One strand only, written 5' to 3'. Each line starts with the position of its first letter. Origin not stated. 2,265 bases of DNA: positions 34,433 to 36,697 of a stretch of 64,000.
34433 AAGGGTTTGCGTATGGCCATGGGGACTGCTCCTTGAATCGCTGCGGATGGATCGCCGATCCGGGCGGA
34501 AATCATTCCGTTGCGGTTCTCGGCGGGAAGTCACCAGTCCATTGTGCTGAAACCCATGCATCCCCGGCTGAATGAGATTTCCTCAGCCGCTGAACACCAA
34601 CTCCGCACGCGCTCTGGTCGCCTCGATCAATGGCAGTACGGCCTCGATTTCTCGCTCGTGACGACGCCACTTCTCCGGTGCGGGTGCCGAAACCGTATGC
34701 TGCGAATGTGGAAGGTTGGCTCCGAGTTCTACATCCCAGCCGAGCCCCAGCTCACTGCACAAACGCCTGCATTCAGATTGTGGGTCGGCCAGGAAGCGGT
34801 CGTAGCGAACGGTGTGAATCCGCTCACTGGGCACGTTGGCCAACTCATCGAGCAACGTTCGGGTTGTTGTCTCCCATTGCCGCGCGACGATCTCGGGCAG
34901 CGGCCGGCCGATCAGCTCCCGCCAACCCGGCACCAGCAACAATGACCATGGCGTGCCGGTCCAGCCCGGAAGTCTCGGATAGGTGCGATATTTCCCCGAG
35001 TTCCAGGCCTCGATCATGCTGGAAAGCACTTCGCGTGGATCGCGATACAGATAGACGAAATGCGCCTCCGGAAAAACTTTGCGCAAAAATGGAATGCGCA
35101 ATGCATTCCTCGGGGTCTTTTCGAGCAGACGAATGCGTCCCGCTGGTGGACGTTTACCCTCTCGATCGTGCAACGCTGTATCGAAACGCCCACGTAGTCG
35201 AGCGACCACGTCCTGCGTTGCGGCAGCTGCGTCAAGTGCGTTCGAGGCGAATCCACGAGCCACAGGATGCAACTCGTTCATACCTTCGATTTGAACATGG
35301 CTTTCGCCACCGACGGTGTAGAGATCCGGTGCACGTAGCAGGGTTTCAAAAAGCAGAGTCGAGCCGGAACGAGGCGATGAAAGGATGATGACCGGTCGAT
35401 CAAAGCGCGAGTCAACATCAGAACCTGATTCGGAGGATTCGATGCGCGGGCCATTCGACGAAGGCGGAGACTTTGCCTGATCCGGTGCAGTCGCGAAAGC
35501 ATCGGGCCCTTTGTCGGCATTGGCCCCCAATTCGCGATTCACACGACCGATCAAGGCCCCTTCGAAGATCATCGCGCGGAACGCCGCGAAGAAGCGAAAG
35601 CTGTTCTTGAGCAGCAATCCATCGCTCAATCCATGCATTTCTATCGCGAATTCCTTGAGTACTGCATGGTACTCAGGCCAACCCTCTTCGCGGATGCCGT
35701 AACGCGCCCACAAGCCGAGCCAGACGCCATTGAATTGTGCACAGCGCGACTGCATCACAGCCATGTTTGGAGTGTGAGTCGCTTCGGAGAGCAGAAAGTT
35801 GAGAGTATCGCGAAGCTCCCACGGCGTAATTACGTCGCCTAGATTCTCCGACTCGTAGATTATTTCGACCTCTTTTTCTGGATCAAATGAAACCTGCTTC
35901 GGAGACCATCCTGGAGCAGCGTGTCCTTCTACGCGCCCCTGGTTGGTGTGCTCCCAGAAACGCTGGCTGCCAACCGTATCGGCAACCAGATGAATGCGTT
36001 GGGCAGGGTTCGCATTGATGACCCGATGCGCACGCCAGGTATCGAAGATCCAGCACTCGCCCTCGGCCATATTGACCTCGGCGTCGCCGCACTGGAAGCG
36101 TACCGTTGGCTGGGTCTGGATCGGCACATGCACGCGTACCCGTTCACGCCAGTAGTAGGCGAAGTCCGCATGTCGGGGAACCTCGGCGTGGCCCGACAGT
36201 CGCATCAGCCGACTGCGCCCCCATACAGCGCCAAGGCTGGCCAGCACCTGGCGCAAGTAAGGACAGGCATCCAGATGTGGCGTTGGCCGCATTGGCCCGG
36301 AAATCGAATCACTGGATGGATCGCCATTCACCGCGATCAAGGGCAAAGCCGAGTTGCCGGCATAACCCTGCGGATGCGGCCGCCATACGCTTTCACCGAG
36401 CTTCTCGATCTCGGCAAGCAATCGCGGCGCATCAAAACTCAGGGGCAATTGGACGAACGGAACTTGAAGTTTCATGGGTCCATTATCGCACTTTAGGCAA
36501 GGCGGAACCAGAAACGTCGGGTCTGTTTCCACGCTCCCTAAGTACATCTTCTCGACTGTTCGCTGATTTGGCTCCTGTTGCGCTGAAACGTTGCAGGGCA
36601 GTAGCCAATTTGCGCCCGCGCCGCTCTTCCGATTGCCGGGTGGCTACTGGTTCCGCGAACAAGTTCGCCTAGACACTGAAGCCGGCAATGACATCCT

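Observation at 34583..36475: Rosetta-stone fusion of an Asp/Asn-beta-hydroxylase-type cupin with a PAPS-type sulfotransferase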

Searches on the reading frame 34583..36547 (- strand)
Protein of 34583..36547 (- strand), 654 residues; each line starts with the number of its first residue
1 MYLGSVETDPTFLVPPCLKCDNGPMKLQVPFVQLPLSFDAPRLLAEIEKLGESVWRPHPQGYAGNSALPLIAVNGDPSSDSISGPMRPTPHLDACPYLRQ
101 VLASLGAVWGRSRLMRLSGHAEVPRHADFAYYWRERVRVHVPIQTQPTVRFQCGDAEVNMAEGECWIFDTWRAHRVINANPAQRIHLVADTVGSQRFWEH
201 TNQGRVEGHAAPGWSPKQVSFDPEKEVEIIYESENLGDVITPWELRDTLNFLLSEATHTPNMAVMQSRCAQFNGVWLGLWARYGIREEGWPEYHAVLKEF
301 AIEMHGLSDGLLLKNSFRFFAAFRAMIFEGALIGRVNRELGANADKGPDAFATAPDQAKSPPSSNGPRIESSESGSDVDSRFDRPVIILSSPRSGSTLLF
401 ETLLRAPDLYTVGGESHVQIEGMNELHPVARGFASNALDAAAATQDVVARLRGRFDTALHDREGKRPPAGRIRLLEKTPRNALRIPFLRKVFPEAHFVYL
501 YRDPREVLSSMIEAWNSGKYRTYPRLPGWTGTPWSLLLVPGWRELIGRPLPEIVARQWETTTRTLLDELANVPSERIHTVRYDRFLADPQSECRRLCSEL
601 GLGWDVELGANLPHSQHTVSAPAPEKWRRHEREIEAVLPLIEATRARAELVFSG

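Call 3: search_protein_families(library=pfam, proteins=[window:34583-36547:-], max_evalue=0.01)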
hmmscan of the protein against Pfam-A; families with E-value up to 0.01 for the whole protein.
window:34583-36547:- (654 aa): 4 families
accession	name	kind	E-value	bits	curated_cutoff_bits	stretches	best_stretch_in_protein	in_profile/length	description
PF13469.12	Sulfotransfer_3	-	2.2e-28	100.4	27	1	385-605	1-215/216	Sulfotransferase family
PF05118.21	Asp_Arg_Hydrox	-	9.5e-14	52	22.6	1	89-191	50-154/157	Aspartyl/Asparaginyl beta-hydroxylase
PF00685.33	Sulfotransfer_1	-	3.7e-06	27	22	1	384-602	2-181/255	Sulfotransferase domain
PF07883.17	Cupin_2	-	0.0039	17.3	27.2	0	149-180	29-60/70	Cupin domain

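Call 4: search_protein_families(library=ncbifam, proteins=[window:34583-36547:-], max_evalue=0.01)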
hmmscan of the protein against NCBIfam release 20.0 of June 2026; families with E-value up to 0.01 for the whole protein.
window:34583-36547:- (654 aa): 1 family
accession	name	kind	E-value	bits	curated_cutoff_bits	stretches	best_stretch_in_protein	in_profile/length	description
NF052394.1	NodProtNoeE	equivalog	1e-07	31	500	1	388-602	13-218/387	nodulation protein NoeE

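Call 5: find_homologous_proteins(query=window:34583-36475:-, max_evalue=0.00001)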
Query window:34583-36475:- (630 aa): 2797 proteins with E <= 0.00001 among 8000 candidates; the best 120 are listed.
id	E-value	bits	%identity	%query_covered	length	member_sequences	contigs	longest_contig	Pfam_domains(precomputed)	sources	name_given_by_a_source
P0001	0.0e+0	1468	100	100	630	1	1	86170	PF13469.13,PF05118.22,PF00685.34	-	-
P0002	0.0e+0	1210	82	100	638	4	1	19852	PF13469.13,PF05118.22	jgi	jgi:hypothetical protein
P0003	0.0e+0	1189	80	100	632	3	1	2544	PF13469.13,PF05118.22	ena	-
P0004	0.0e+0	1172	80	99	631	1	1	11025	PF13469.13,PF05118.22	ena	-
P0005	0.0e+0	1091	75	99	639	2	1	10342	PF13469.13,PF05118.22,PF00685.34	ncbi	-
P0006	0.0e+0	1066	74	99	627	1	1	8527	PF13469.13,PF05118.22,PF00685.34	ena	-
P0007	0.0e+0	1066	73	99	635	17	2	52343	PF13469.13,PF05118.22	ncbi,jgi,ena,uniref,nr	ncbi:MAG TPA: sulfotransferase [Dokdonella sp.]|uniref:sulfotransferase n=1 Tax=Dokdonella sp. TaxID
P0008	0.0e+0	1065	73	100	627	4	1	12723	PF13469.13,PF05118.22,PF00685.34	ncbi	ncbi:MAG: sulfotransferase [Dokdonella sp.]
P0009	0.0e+0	1046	72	100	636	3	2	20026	PF13469.13,PF05118.22,PF00685.34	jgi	jgi:hypothetical protein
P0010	0.0e+0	1034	71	100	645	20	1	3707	PF13469.13,PF05118.22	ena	-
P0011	0.0e+0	1030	71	99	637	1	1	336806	PF13469.13,PF05118.22,PF00685.34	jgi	jgi:hypothetical protein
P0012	0.0e+0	1023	71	99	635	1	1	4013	PF13469.13,PF05118.22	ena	-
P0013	0.0e+0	1012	69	100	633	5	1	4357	PF13469.13,PF05118.22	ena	-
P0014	9.5e-293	991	70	100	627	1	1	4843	PF13469.13,PF05118.22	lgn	-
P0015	6.9e-285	965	67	100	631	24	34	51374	PF13469.13,PF05118.22,PF00685.34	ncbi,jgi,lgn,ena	ncbi:MAG: sulfotransferase [Dokdonella sp.]|jgi:hypothetical protein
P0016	3.6e-281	952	67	97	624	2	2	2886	PF13469.13,PF05118.22,PF00685.34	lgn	-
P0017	4.9e-276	935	66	97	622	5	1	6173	PF13469.13,PF05118.22,PF00685.34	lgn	-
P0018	5.6e-273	925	65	100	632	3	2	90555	PF13469.13,PF05118.22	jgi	jgi:hypothetical protein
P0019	8.3e-272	922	64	100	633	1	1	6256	PF13469.13,PF05118.22,PF00685.34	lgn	-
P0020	1.1e-271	921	65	100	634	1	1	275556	PF13469.13,PF05118.22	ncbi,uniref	ncbi:sulfotransferase [Dokdonella sp.]|uniref:sulfotransferase n=1 Tax=Dokdonella sp. TaxID=2291710 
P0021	2.4e-269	913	65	100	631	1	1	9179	PF13469.13,PF05118.22,PF00685.34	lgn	-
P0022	2.6e-269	913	65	100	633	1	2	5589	PF13469.13,PF05118.22,PF00685.34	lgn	-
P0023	3.0e-269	913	66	99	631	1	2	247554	PF13469.13,PF05118.22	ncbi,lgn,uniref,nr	ncbi:sulfotransferase [Dokdonella immobilis]|uniref:Aspartyl/Asparaginyl beta-hydroxylase n=1 Tax=Do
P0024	8.8e-269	912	65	100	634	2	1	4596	PF13469.13,PF05118.22,PF00685.34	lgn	-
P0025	2.9e-268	910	64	100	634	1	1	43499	PF13469.13,PF05118.22,PF00685.34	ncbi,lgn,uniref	ncbi:sulfotransferase [Dokdonella sp.]|uniref:sulfotransferase n=1 Tax=Dokdonella sp. TaxID=2291710 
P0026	1.4e-265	901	63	99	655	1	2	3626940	PF13469.13,PF05118.22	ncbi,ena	-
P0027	1.2e-264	898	63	100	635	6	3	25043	PF13469.13,PF05118.22,PF00685.34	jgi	jgi:hypothetical protein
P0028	9.4e-263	892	63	99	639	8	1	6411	PF13469.13,PF05118.22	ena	-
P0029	5.2e-250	850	61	99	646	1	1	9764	PF13469.13,PF05118.22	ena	-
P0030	1.0e-248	845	62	99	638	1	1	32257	PF13469.13,PF05118.22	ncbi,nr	ncbi:MAG TPA: sulfotransferase [Rhodanobacteraceae bacterium]|nr:sulfotransferase [Rhodanobacteracea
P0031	3.1e-244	830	59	99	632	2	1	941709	PF13469.13,PF05118.22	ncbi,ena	-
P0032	7.2e-235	799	60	100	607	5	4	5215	PF13469.13,PF05118.22,PF00685.34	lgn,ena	-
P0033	3.0e-231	788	58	98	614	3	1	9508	PF13469.13,PF05118.22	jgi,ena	-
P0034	1.8e-230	785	57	99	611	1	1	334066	PF13469.13,PF05118.22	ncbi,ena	-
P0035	6.8e-229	780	60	95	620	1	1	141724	PF13469.13,PF05118.22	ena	-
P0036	7.9e-227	773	57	99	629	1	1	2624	PF13469.13,PF05118.22,PF00685.34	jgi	jgi:hypothetical protein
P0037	8.3e-227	773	57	100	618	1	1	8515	PF13469.13,PF05118.22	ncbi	ncbi:MAG TPA: sulfotransferase [Rudaea sp.]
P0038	1.4e-226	772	59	98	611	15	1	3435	PF13469.13,PF05118.22,PF00685.34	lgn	-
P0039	4.4e-226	770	56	99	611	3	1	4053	PF13469.13,PF05118.22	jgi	jgi:hypothetical protein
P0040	1.4e-225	769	56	99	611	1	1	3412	PF13469.13,PF05118.22,PF00685.34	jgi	-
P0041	4.3e-225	767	56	99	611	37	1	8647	PF13469.13,PF05118.22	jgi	jgi:LPS sulfotransferase NodH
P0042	2.4e-224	765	56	99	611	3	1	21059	PF13469.13,PF05118.22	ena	-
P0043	9.9e-224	763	56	99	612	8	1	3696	PF13469.13,PF05118.22,PF00685.34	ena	-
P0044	2.0e-223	762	56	99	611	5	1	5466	PF13469.13,PF05118.22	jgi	jgi:hypothetical protein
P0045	2.4e-223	761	58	99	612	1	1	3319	PF13469.13,PF05118.22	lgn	-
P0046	3.8e-223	761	56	99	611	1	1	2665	PF13469.13,PF05118.22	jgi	jgi:hypothetical protein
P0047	1.0e-222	759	55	99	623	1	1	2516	PF13469.13,PF05118.22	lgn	-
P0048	1.9e-222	758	56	99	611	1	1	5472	PF13469.13,PF05118.22,PF00685.34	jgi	-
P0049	2.1e-222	758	57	98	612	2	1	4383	PF13469.13,PF05118.22,PF00685.34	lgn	-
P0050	8.3e-222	756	56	99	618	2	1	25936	PF13469.13,PF05118.22,PF00685.34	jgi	jgi:hypothetical protein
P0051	4.1e-221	754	56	99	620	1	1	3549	PF13469.13,PF05118.22,PF00685.34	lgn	-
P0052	4.7e-221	754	55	99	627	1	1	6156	PF13469.13,PF05118.22,PF00685.34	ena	-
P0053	2.9e-220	751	55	97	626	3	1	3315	PF13469.13,PF05118.22,PF00685.34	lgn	-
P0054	6.4e-220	750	56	98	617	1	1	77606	PF13469.13,PF05118.22,PF00685.34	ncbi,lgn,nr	ncbi:MAG: sulfotransferase [Rudaea sp.]|nr:sulfotransferase [Rudaea sp.]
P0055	1.2e-219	749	53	99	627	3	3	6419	PF13469.13,PF05118.22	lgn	-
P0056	1.2e-219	749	55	99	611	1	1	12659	PF13469.13,PF05118.22,PF00685.34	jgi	jgi:hypothetical protein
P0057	1.4e-219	749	54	99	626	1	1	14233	PF13469.13,PF05118.22,PF00685.34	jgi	jgi:hypothetical protein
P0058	1.4e-219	749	54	99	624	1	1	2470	PF13469.13,PF05118.22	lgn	-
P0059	1.9e-219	749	56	99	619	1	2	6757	PF13469.13,PF05118.22,PF00685.34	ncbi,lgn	ncbi:MAG: sulfotransferase [Rhodanobacteraceae bacterium]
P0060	3.6e-219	748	55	99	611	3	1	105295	PF13469.13,PF05118.22,PF00685.34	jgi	jgi:Sulfotransferase family/Aspartyl/Asparaginyl beta-hydroxylase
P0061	1.3e-218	746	56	99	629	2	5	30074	PF13469.13,PF05118.22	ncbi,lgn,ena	-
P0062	2.4e-218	745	55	99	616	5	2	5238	PF13469.13,PF05118.22,PF00685.34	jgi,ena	-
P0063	2.5e-218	745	56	99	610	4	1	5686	PF13469.13,PF05118.22,PF00685.34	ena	-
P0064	2.6e-218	745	54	99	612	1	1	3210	PF13469.13,PF05118.22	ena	-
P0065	3.4e-218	744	55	100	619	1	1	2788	PF13469.13,PF05118.22,PF00685.34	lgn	-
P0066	4.5e-218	744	55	99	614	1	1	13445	PF13469.13,PF05118.22,PF00685.34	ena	-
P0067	5.3e-218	744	54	99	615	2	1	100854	PF13469.13,PF05118.22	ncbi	-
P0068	8.6e-218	743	56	99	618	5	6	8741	PF13469.13,PF05118.22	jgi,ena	-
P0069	9.9e-218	743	56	99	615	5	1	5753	PF13469.13,PF05118.22,PF00685.34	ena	-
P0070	1.7e-217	742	53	99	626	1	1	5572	PF13469.13,PF05118.22,PF00685.34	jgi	jgi:hypothetical protein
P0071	2.6e-217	741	54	99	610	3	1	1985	PF13469.13,PF05118.22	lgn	-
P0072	2.6e-217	741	55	99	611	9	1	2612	PF13469.13,PF05118.22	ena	-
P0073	2.8e-217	741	57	98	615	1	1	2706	PF13469.13,PF05118.22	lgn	-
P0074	3.0e-217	741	55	99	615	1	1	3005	PF13469.13,PF05118.22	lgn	-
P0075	3.0e-217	741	55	99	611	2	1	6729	PF13469.13,PF05118.22,PF00685.34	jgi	-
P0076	4.3e-217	741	54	99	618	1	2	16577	PF13469.13,PF05118.22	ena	-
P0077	5.9e-217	740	55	98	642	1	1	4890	PF13469.13,PF05118.22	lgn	-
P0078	8.2e-217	740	52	99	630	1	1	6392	PF13469.13,PF05118.22,PF00685.34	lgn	-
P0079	8.9e-217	740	56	99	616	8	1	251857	PF13469.13,PF05118.22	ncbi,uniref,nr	ncbi:hypothetical protein B0E47_07380 [Rhodanobacter sp. B05]|uniref:sulfotransferase n=1 Tax=Rhodan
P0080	1.2e-216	739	55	99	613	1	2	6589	PF13469.13,PF05118.22,PF00685.34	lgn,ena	-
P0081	1.7e-216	739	55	99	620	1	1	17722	PF13469.13,PF05118.22,PF00685.34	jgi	jgi:hypothetical protein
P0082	2.0e-216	739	56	99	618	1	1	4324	PF13469.13,PF05118.22,PF00685.34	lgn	-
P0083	2.2e-216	738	56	99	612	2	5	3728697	PF13469.13,PF05118.22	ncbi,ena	ncbi:sulfotransferase [Rhodanobacter umsongensis]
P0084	4.2e-216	737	57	99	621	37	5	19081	PF13469.13,PF05118.22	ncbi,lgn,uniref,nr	ncbi:sulfotransferase [Rhodanobacter lindaniclasticus]|uniref:Aspartyl/asparaginy/proline hydroxylas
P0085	4.4e-216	737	55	100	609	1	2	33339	PF13469.13,PF05118.22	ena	-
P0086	5.9e-216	737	56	99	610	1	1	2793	PF13469.13,PF05118.22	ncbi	-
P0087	6.9e-216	737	56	99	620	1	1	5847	PF13469.13,PF05118.22,PF00685.34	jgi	jgi:hypothetical protein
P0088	7.2e-216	737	56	99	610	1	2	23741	PF13469.13,PF05118.22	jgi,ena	-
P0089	7.6e-216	737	56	99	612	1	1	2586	PF13469.13,PF05118.22,PF00685.34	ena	-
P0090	1.0e-215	736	56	99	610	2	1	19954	PF13469.13,PF05118.22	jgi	-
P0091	1.1e-215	736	54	99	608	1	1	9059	PF13469.13,PF05118.22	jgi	jgi:LPS sulfotransferase NodH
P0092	1.3e-215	736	55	100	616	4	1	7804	PF13469.13,PF05118.22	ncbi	ncbi:MAG: sulfotransferase [Rhodanobacteraceae bacterium]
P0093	1.5e-215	736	54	99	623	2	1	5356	PF13469.13,PF05118.22,PF00685.34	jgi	jgi:hypothetical protein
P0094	1.5e-215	736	55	98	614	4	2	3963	PF13469.13,PF05118.22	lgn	-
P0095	2.3e-215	735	54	99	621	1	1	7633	PF13469.13,PF05118.22,PF00685.34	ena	-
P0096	2.5e-215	735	57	99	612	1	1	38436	PF13469.13,PF05118.22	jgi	jgi:hypothetical protein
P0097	3.0e-215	735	54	99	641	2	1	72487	PF13469.13,PF05118.22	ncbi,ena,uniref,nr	ncbi:MAG TPA: sulfotransferase [Dyella sp.]|uniref:sulfotransferase n=1 Tax=Dyella sp. TaxID=1869338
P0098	3.5e-215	734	55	99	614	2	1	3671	PF13469.13,PF05118.22,PF00685.34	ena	-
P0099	4.1e-215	734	56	98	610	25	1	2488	PF13469.13,PF05118.22,PF00685.34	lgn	-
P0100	5.6e-215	734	55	99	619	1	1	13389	PF13469.13,PF05118.22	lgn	-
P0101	6.3e-215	734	54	99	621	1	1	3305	PF13469.13,PF05118.22,PF00685.34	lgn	-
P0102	9.6e-215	733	53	99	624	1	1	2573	PF13469.13,PF05118.22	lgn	-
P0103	1.7e-214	732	53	99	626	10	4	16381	PF13469.13,PF05118.22,PF00685.34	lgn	-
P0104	2.1e-214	732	56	99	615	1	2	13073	PF13469.13,PF05118.22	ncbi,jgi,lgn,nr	ncbi:MAG: sulfotransferase [Rhodanobacter sp.]|jgi:hypothetical protein|nr:sulfotransferase [Rhodano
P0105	2.6e-214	732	54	99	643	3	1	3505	PF13469.13,PF05118.22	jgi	jgi:hypothetical protein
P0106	4.2e-214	731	55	99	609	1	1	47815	PF13469.13,PF05118.22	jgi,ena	-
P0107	4.8e-214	731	55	99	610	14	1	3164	PF13469.13,PF05118.22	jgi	-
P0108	4.9e-214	731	54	98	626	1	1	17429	PF13469.13,PF05118.22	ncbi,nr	ncbi:MAG TPA: sulfotransferase [Steroidobacteraceae bacterium]|nr:sulfotransferase [Steroidobacterac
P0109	5.8e-214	730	57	99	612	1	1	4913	PF13469.13,PF05118.22,PF00685.34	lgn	-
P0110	7.3e-214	730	54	100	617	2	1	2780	PF13469.13,PF05118.22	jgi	jgi:hypothetical protein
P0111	7.4e-214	730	55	99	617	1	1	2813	PF13469.13,PF05118.22,PF00685.34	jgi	jgi:hypothetical protein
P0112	9.3e-214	730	56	99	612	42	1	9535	PF13469.13,PF05118.22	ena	-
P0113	9.6e-214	730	56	99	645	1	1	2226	PF13469.13,PF05118.22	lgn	-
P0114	9.6e-214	730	56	99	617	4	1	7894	PF13469.13,PF05118.22,PF00685.34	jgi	jgi:hypothetical protein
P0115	1.1e-213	729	56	99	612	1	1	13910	PF13469.13,PF05118.22,PF00685.34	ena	-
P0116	1.7e-213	729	55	99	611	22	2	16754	PF13469.13,PF05118.22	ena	-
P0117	1.9e-213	729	55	99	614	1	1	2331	PF13469.13,PF05118.22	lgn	-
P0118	2.9e-213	728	55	99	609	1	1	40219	PF13469.13,PF05118.22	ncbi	ncbi:MAG: sulfotransferase [Rhodanobacter sp.]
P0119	3.7e-213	728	56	99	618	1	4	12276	PF13469.13,PF05118.22,PF00685.34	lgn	-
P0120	4.1e-213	728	54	100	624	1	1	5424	PF13469.13,PF05118.22,PF00685.34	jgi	jgi:hypothetical protein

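Call 8: find_encoding_contigs(protein=P0023, flank=8000, max_places=2)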
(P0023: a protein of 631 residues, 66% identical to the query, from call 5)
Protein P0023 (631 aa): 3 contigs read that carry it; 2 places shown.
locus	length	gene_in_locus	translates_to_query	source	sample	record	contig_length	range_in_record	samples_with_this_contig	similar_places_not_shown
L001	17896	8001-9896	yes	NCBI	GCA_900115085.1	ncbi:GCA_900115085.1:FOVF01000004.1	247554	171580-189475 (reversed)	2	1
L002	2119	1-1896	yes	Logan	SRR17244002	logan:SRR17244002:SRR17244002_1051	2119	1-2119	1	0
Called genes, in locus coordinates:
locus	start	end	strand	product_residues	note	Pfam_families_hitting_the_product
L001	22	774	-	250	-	PF23441:SDR, PF00106:adh_short, PF08659:KR (weak), PF13561:adh_short_C2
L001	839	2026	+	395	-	PF02636:Methyltransf_28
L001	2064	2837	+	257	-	PF02698:DUF218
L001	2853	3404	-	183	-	PF11454:DUF3016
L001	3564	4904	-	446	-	PF21216:PepQ_N, PF00557:Peptidase_M24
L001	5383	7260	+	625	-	PF13667:ThiC-associated, PF01964:ThiC_Rad_SAM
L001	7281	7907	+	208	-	PF07929:PRiA4_ORF3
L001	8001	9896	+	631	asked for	PF05118:Asp_Arg_Hydrox, PF13469:Sulfotransfer_3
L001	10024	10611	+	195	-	PF00210:Ferritin, PF02915:Rubrerythrin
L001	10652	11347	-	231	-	-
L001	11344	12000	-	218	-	PF05118:Asp_Arg_Hydrox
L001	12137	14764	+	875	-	PF00486:Trans_reg_C, PF13432:TPR_16 (faint), PF25064:ARM_TT21_5th (faint), PF14559:TPR_19 (weak), PF13424:TPR_12, PF17874:TPR_MalT (weak), PF13424:TPR_12 (weak)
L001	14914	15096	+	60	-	-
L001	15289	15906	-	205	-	-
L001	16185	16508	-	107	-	-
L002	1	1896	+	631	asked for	PF05118:Asp_Arg_Hydrox, PF13469:Sulfotransfer_3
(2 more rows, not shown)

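Call 9: find_encoding_contigs(protein=P0083, flank=8000, max_places=2)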
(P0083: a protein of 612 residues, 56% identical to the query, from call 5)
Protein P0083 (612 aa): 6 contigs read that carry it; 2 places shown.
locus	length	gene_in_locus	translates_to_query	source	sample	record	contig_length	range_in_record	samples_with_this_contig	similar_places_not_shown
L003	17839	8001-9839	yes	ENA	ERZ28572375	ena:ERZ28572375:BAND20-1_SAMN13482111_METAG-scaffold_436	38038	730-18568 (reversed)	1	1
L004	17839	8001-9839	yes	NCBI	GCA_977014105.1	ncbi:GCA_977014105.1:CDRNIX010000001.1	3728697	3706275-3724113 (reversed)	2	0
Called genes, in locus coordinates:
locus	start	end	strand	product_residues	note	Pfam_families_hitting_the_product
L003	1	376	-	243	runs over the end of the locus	PF01522:Polysacc_deac_1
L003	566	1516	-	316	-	PF03279:Lip_A_acyltrans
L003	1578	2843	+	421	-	PF04413:Glycos_transf_N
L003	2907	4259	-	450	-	PF02321:OEP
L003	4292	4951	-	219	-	PF01135:PCMT, PF00398:RrnaAD (weak), PF13649:Methyltransf_25, PF08241:Methyltransf_11 (weak), PF08242:Methyltransf_12 (weak)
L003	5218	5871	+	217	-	PF00440:TetR_N, PF14246:TetR_C_7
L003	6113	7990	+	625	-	PF13667:ThiC-associated, PF01964:ThiC_Rad_SAM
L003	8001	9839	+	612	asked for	PF05118:Asp_Arg_Hydrox, PF13469:Sulfotransfer_3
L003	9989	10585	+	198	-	PF00210:Ferritin, PF02915:Rubrerythrin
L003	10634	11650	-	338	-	PF08240:ADH_N, PF00107:ADH_zinc_N, PF13602:ADH_zinc_N_2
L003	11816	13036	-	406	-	PF06779:MFS_4, PF07690:MFS_1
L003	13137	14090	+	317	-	PF00126:HTH_1, PF03466:LysR_substrate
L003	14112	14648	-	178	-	PF00719:Pyrophosphatase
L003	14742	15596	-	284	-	PF03171:2OG-FeII_Oxy (weak), PF13640:2OG-FeII_Oxy_3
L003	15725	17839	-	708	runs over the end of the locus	PF02897:Peptidase_S9_N, PF00326:Peptidase_S9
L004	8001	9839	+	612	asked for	PF05118:Asp_Arg_Hydrox, PF13469:Sulfotransfer_3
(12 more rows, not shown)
